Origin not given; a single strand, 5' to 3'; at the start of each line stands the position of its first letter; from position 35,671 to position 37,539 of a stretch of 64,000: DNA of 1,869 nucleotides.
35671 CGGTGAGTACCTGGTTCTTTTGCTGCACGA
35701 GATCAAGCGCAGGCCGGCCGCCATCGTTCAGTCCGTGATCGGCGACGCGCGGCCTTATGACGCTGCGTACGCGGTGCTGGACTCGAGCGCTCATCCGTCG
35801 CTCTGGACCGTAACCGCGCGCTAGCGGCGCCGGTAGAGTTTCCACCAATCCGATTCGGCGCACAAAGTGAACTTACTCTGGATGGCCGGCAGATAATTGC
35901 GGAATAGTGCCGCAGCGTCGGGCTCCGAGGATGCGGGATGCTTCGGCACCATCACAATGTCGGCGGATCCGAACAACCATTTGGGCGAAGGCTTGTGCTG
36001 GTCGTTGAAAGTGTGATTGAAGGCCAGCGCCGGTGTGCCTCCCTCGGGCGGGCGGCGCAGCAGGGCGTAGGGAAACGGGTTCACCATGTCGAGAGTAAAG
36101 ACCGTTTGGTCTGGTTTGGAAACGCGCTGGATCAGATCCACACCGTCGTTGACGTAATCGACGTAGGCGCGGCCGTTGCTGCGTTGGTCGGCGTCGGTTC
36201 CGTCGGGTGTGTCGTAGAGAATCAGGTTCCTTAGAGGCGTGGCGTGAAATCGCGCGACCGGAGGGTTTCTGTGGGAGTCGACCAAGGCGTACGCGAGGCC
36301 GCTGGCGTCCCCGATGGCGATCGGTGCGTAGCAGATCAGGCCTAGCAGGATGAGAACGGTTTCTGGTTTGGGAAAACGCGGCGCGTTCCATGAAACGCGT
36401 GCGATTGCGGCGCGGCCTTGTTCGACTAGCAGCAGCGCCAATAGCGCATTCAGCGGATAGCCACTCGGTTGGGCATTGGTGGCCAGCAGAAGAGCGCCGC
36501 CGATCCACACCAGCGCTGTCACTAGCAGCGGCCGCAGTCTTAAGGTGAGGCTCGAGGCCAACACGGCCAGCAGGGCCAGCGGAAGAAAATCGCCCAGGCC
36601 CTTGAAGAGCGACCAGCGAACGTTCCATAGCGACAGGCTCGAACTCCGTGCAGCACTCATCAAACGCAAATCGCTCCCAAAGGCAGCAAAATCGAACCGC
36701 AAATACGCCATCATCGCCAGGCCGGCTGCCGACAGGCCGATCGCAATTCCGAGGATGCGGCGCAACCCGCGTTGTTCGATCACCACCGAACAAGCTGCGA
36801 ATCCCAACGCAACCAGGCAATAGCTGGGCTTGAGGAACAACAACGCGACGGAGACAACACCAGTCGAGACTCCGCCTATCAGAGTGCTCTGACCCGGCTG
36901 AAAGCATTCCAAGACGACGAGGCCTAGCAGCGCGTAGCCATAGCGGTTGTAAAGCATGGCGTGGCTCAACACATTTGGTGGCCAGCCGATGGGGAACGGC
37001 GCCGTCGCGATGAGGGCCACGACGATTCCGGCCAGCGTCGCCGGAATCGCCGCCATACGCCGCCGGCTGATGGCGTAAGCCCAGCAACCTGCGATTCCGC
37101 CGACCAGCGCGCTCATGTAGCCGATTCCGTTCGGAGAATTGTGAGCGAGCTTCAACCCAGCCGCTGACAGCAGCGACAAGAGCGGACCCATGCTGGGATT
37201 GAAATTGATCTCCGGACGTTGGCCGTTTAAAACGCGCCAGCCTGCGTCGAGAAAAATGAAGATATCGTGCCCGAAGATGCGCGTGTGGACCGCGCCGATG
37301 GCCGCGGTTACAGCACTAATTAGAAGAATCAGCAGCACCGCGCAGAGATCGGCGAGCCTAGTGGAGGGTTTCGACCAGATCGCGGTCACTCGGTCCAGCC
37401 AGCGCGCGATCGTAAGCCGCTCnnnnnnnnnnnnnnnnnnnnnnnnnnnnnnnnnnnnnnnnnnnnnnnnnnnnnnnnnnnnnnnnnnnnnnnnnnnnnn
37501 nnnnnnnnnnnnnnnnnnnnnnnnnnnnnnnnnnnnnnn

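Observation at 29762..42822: Gtr/Arn-like lipid-linked glycosylation operon interlocked with a giant-secreted-protein operon: candidate undescribed cell-surface glycosylation system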

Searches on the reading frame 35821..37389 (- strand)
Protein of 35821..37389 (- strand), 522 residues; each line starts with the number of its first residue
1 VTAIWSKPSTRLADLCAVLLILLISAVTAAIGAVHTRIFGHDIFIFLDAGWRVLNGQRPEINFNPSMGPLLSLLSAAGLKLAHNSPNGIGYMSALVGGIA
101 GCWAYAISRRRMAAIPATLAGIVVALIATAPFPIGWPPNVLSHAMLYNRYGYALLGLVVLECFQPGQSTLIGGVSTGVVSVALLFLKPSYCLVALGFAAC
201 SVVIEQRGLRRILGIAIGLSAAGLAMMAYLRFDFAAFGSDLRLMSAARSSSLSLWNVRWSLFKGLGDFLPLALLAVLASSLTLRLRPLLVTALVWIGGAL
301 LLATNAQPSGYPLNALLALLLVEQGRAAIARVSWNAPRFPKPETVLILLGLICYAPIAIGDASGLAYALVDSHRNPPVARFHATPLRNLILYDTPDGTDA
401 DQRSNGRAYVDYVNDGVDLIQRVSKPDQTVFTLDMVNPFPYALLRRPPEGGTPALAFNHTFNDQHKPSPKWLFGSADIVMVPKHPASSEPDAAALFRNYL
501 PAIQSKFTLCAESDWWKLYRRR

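Call 4: search_protein_families(library=pfam, proteins=[window:35821-37389:-], max_evalue=0.01)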
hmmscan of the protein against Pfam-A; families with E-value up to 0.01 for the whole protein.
window:35821-37389:- (522 aa): 0 families

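Call 5: search_protein_families(library=ncbifam, proteins=[window:35821-37389:-], max_evalue=0.01)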
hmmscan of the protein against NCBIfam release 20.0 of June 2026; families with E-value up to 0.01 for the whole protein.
window:35821-37389:- (522 aa): 0 families

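Call 9: search_solved_structures(query=window:35821-37389:-, max_evalue=1)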
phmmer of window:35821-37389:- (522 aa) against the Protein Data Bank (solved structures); distinct sequences matched with E-value up to 1: 0.

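Call 21: search_protein_families(library=pfam, proteins=[window:35821-37389:-], max_evalue=10)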
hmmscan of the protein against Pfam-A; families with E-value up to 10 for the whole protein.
window:35821-37389:- (522 aa): 0 families

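Call 46: search_protein_representatives(protein=window:35821-37389:-)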
Query: 522 residues. Proteins with E-value up to 0.001 (for the whole library): 1389; up to 1e-10: 884; up to 1e-30: 280. The best 150 are listed.
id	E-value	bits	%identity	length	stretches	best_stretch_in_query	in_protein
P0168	3.6e-167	573.6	54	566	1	4-521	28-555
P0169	8.5e-162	555.9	65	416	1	130-521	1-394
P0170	3.0e-139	481.5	57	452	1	103-521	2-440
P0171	6.8e-133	460.5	47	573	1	14-521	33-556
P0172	1.3e-114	400.2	45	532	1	14-521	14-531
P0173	8.7e-110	384.3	79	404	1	171-407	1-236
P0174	2.8e-101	356.2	42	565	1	10-522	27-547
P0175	1.1e-98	347.7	43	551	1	16-521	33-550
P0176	1.2e-98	347.6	61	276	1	7-280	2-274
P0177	3.2e-97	342.8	39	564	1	17-522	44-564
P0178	5.8e-96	338.6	43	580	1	15-521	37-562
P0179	2.7e-95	336.4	42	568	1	13-522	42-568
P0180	2.3e-94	333.4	43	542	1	20-521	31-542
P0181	3.5e-93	329.5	41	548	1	9-522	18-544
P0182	6.9e-93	328.5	42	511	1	19-521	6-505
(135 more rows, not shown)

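Call 48: search_protein_families(library=pfam, alignment_id=A4, max_evalue=0.05)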
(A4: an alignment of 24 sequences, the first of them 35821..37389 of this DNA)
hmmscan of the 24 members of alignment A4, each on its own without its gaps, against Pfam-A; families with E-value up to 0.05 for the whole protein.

A. member 1, window:35821-37389:- (522 aa): 0 families

B. families by the number of members that match (of 24 scanned): 4 families
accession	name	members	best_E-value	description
PF12555.13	SteA-like_C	1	0.011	SteA-like C-terminal domain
PF16082.10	Phage_holin_2_4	1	0.012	Bacteriophage holin family, superfamily II-like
PF13231.12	PMT_2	1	0.017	Dolichyl-phosphate-mannose-protein mannosyltransferase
PF10326.15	7TM_GPCR_Str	1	0.038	Serpentine type 7TM GPCR chemoreceptor Str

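Call 49: search_solved_structures(query=A4, max_evalue=10)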
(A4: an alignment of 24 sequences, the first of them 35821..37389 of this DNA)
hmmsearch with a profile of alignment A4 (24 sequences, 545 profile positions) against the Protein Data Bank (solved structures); distinct sequences matched with E-value up to 10: 2.
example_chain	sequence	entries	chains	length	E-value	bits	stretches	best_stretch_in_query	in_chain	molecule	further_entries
6b87_A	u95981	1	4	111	0.27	12.9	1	229-301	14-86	TMHC2_E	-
7qru_B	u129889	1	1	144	0.41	12.3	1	211-258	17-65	Na(+)/H(+) antiporter subunit B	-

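Call 51: find_homologous_proteins(query=window:35821-37389:-, max_evalue=0.001)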
Query window:35821-37389:- (522 aa): 129 proteins with E <= 0.001 among 8000 candidates; the best 120 are listed.
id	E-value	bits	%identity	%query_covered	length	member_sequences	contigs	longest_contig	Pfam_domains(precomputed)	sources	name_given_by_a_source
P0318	0.0e+0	1165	100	100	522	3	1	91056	-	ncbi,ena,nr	ncbi:MAG TPA: hypothetical protein VMH05_26205 [Bryobacteraceae bacterium]|nr:hypothetical protein [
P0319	5.3e-295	997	88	96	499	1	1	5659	-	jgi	jgi:hypothetical protein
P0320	1.4e-290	982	86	97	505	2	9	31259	-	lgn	-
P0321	1.2e-283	960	85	97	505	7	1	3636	-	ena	-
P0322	3.7e-269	912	82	97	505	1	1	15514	-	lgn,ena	-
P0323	9.6e-268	907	89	87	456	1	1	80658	-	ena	-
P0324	1.5e-267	906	76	100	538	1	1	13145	-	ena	-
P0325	5.5e-265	898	87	87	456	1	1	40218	-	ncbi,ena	-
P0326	1.2e-264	897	78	97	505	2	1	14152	-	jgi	jgi:hypothetical protein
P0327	4.6e-261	885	76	100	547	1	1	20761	-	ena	-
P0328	5.5e-257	872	77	96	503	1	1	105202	-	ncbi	-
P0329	3.1e-255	866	76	98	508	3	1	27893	-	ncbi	-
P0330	6.8e-250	848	73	100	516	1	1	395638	-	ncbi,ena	-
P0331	2.6e-249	846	74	97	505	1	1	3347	-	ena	-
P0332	1.1e-248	844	74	98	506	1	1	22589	-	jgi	jgi:hypothetical protein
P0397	6.2e-105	370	42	98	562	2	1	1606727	-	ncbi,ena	-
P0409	2.0e-96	342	42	97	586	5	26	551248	-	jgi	-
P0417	3.5e-91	325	39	96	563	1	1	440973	-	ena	-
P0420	4.1e-89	318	39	93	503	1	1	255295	-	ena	-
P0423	1.8e-88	316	38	98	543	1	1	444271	-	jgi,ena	jgi:hypothetical protein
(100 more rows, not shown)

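Call 59: predict_structure(alignment_id=A5)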
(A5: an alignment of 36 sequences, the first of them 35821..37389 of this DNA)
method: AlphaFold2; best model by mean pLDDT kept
length: 522 residues; sequences in the alignment: 36
mean_pLDDT: 94.5   pTM: 0.94
mean pLDDT of the five models: 94.5, 94.0, 93.9, 93.3, 90.2
residues with pLDDT >= 90: 467; 70-90: 47; 50-70: 8; < 50: 0
segments of 3 or more residues with pLDDT < 50: none
pLDDT, mean of each block of 10 residues (from residue 1): 90 97 98 96 97 97 93 98 97 98 96 96 98 95 96 98 87 97 96 97 85 97 97 94 90 91 94 95 91 97 90 97 91 65 92 97 98 93 96 92 95 98 97 97 97 93 95 97 95 97 98 98 96
secondary structure, 60 per line:
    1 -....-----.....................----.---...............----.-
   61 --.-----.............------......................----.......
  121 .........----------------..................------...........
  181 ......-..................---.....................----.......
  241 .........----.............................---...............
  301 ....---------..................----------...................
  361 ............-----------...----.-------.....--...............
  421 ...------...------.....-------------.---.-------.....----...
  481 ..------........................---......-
elements in order: H2-5 H11-31 H40-54 H69-81 H88-109 H114-129 H146-163 H170-186 H188-205 H209-229 H234-249 H254-282 H286-304 H314-331 H342-372 H399-403 H406-423 E430-432 H439-443 H469-473 E478-482 H489-506 E507-512 E516-521

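Call 61: fold_search(model_id=the predicted structure, library=pdb)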
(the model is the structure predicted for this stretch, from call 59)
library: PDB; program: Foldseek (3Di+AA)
matches with E <= 10: 477; with E <= 0.001: 6
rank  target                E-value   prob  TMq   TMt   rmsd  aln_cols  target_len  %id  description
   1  8if8_B                2.2e-05  1.00  0.50  0.44  10.9       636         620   15  Arabinosyltransferase AftA (released 2023-05-31)
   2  5f15                  2.6e-05  1.00  0.45  0.44  13.2       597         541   12  Crystal Structure of ArnT from Cupriavidus metallidurans bound to Undecaprenyl phosphate (released 2016-02-17)
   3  7e9s_A                4.9e-05  1.00  0.32  0.23  14.4       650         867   12  Archaeal oligosaccharyltransferase AglB from Archaeoglobus fulgidus in complex with an inhibitory peptide and a dolich (released 2021-09-08)
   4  5ezm                  6.4e-05  1.00  0.48  0.47  12.0       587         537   14  Crystal Structure of ArnT from Cupriavidus metallidurans in the apo state (released 2016-02-17)
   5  9n9j_I                2.0e-04  1.00  0.34  0.28  16.9       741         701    9  Structure of a GRP94 folding intermediate engaged with a CCDC134- and FKBP11-bound secretory translocon (released 2025-11-19)
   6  8pn9_A                5.4e-04  1.00  0.40  0.34  12.2       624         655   10  Structure of human oligosaccharyltransferase OST-A complex bound to NGI-1 (released 2024-05-08)
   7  6ftg_5                1.1e-03  1.00  0.39  0.34  16.4       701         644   11  Subtomogram average of OST-containing ribosome-translocon complexes from canine rough microsomal membranes (released 2018-03-21)
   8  8b6l_I                1.9e-03  1.00  0.37  0.30  13.6       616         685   11  Subtomogram average of the human Sec61-TRAP-OSTA-translocon (released 2022-12-07)
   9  9dlf_C                2.1e-03  1.00  0.34  0.30  11.8       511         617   14  Arabinosyltransferase AftB in complex with Fab_B3 (released 2025-06-25)
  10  6gxc_A                4.2e-03  0.99  0.35  0.28  12.0       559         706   11  Bacterial oligosaccharyltransferase PglB in complex with an inhibitory peptide and a reactive lipid-linked oligosaccha (released 2018-11-14)
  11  6w98_A                5.8e-03  1.00  0.41  0.20  10.7       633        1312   11  Single-Particle Cryo-EM Structure of Arabinofuranosyltransferase AftD from Mycobacteria (released 2020-05-13)
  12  3wak                  9.0e-03  0.96  0.32  0.23  14.5       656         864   14  Crystal structure of the Archaeoglobus fulgidus oligosaccharyltransferase (O29867_ARCFU) in the apo form (released 2013-10-30)
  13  9dlh                  1.0e-02  0.98  0.33  0.30  14.3       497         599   13  donor substrate analog-bound AftB (released 2025-06-25)
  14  9okh                  8.8e-02  0.10  0.11  0.11  23.2       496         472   12  Cryo-EM structure of human SV2A in complex with UCBJ (released 2025-12-10)
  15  6e9o_A                1.1e-01  0.12  0.12  0.15  22.7       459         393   10  E. coli D-galactonate:proton symporter mutant E133Q in the outward substrate-bound form (released 2019-05-22)
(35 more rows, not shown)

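Call 88: find_encoding_contigs(protein=P0397, flank=6000, max_places=1)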
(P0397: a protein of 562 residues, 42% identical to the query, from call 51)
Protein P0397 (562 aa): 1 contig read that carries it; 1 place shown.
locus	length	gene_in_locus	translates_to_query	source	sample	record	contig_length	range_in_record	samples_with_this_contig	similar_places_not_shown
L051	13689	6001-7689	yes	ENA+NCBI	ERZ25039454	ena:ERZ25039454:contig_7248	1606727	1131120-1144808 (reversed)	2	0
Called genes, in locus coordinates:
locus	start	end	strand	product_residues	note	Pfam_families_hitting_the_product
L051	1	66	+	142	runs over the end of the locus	PF13358:DDE_3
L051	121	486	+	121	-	-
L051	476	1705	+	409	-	PF07690:MFS_1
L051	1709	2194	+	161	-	PF11376:DUF3179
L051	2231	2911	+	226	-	PF11376:DUF3179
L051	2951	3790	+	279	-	PF04072:LCM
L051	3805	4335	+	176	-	PF05163:DinB, PF12867:DinB_2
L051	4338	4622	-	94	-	-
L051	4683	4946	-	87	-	-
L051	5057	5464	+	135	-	PF00072:Response_reg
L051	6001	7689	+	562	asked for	-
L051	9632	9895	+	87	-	-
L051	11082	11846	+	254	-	PF02321:OEP (weak)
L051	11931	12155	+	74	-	-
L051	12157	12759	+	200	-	-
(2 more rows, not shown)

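Call 89: find_encoding_contigs(protein=P0417, flank=6000, max_places=1)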
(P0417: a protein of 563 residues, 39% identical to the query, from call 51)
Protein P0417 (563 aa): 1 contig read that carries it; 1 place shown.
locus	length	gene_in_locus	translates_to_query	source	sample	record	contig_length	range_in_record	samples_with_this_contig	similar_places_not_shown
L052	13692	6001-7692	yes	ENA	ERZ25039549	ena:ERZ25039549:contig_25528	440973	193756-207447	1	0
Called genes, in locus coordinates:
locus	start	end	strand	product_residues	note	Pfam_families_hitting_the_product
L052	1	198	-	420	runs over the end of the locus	PF13185:GAF_2 (faint), PF01590:GAF (weak), PF00990:GGDEF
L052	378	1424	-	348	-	PF00025:Arf (weak)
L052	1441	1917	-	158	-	-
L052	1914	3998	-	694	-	PF00009:GTP_EFTU, PF22042:EF-G_D2, PF03144:GTP_EFTU_D2 (faint), PF14492:EFG_III, PF03764:EFG_IV, PF00679:EFG_C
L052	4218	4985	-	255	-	PF03309:Pan_kinase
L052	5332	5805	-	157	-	PF03099:BPL_LplA_LipB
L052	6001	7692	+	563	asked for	-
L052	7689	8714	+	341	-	PF00535:Glycos_transf_2, PF13641:Glyco_tranf_2_3 (weak)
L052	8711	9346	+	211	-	PF13489:Methyltransf_23, PF08241:Methyltransf_11, PF13649:Methyltransf_25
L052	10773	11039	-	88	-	-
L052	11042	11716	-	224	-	-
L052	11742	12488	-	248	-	-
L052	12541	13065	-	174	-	-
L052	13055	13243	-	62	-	-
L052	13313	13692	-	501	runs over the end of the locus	-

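Call 90: find_encoding_contigs(protein=P0423, flank=6000, max_places=1)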
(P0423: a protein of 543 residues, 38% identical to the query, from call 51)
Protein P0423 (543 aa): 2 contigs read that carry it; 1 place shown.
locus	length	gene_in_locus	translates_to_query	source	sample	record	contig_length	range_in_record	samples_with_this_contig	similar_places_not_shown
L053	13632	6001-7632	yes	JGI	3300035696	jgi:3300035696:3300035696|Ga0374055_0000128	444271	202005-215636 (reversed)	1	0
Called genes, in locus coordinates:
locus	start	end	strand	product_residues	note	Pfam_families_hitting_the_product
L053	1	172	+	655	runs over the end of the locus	PF01433:Peptidase_M1 (weak), PF00515:TPR_1 (faint), PF07719:TPR_2 (faint)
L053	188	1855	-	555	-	PF01379:Porphobil_deam, PF03900:Porphobil_deamC, PF02602:HEM4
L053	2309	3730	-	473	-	PF11762:Arabinose_Iso_C, PF02952:Fucose_iso_C (weak)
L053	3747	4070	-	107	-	PF05336:rhaM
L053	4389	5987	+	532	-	-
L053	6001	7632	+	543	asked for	-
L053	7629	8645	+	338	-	PF00535:Glycos_transf_2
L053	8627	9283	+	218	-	PF13489:Methyltransf_23, PF08241:Methyltransf_11, PF08242:Methyltransf_12 (faint), PF13649:Methyltransf_25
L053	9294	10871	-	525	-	-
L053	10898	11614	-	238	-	PF08281:Sigma70_r4_2 (faint), PF00196:GerE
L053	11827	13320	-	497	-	PF13400:Tad (weak), PF00092:VWA (weak), PF13519:VWA_2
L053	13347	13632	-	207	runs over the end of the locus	-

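Call 93: find_encoding_contigs(protein=P0409, flank=6000, max_places=1)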
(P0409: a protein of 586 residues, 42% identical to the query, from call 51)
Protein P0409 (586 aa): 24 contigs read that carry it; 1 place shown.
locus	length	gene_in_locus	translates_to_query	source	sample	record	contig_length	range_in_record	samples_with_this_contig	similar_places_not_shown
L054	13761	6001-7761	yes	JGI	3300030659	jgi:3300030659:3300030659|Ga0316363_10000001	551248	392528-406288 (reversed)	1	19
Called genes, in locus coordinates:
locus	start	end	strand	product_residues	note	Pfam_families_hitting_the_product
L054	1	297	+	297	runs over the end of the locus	PF13243:SQHop_cyclase_C (faint)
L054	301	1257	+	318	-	PF04015:DUF362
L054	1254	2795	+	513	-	-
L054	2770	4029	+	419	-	PF14378:PAP2_3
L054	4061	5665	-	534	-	-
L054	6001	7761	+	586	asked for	-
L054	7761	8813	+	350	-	PF00535:Glycos_transf_2 (weak)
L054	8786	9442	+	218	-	PF13489:Methyltransf_23, PF08241:Methyltransf_11 (weak), PF13649:Methyltransf_25 (weak)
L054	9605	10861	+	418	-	PF00535:Glycos_transf_2, PF26629:GT2_TM_C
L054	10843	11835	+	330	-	PF00106:adh_short (weak), PF01073:3Beta_HSD, PF01370:Epimerase, PF02719:Polysacc_synt_2, PF04321:RmlD_sub_bind, PF07993:NAD_binding_4 (weak), PF13460:NAD_binding_10, PF16363:GDP_Man_Dehyd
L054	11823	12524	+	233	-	PF00483:NTP_transferase, PF12804:NTP_transf_3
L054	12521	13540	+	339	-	PF00288:GHMP_kinases_N, PF08544:GHMP_kinases_C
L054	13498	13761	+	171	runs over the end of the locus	PF08645:PNK3P (faint), PF13242:Hydrolase_like (weak)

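Call 94: find_encoding_contigs(protein=P0420, flank=6000, max_places=1)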
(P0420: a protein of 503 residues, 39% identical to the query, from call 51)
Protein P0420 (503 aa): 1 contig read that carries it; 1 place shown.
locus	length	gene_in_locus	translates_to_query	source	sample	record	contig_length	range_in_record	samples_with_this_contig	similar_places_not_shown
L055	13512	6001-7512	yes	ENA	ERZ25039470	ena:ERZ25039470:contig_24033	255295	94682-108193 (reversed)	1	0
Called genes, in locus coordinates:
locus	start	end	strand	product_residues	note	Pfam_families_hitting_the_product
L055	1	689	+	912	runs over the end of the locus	PF13620:CarboxypepD_reg, PF13715:CarbopepD_reg_2 (weak), PF25183:OMP_b-brl_4, PF00593:TonB_dep_Rec_b-barrel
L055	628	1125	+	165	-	PF25183:OMP_b-brl_4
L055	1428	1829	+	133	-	PF01850:PIN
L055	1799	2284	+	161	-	-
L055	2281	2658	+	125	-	-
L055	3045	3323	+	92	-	-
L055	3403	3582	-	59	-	-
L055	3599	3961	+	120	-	-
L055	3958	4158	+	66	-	-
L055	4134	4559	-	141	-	PF01717:Meth_synt_2 (weak)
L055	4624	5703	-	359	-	PF02985:HEAT (faint), PF13646:HEAT_2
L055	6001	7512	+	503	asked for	-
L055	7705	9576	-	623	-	-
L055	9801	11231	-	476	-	PF13472:Lipase_GDSL_2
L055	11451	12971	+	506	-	PF01209:Ubie_methyltran, PF13489:Methyltransf_23, PF13649:Methyltransf_25, PF08241:Methyltransf_11, PF08242:Methyltransf_12, PF00535:Glycos_transf_2, PF13641:Glyco_tranf_2_3 (weak)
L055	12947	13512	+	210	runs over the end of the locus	PF00293:NUDIX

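Call 112: find_related_loci(query=A5, collection=metagenome_contigs, flank=6000)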
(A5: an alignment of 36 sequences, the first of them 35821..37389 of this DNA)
Query A5 (522 aa) in metagenome_contigs; peptide patterns used: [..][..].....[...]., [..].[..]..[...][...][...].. (x = any residue, [..] = any of these).
599 stretches matched a pattern (row limit reached: there are more); 401 encode a relative of the query (tblastn E <= 1e-3); the best 80 are kept; 80 distinct loci.
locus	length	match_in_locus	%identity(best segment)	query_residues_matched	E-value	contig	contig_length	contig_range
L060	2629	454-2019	85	1-522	0e+0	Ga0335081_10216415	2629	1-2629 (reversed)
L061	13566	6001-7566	69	1-520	0e+0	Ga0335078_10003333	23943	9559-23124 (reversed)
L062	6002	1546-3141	59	4-520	0e+0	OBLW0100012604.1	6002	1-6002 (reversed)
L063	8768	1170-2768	57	4-520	0e+0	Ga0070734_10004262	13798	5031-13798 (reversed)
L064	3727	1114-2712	57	4-520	0e+0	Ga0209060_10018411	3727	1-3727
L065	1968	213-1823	56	1-521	0e+0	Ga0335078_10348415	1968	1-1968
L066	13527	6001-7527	62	5-521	0e+0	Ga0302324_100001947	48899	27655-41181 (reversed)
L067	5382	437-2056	56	4-521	0e+0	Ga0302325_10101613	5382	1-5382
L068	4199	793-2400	58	1-521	0e+0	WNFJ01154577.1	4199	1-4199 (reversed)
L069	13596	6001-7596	58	4-520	0e+0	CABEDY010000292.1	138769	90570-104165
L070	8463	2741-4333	57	4-520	0e+0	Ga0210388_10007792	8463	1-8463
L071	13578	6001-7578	55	4-521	0e+0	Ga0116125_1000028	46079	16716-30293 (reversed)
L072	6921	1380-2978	58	4-521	0e+0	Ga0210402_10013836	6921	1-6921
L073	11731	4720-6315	57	4-520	0e+0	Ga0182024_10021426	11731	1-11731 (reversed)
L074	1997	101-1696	51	4-521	0e+0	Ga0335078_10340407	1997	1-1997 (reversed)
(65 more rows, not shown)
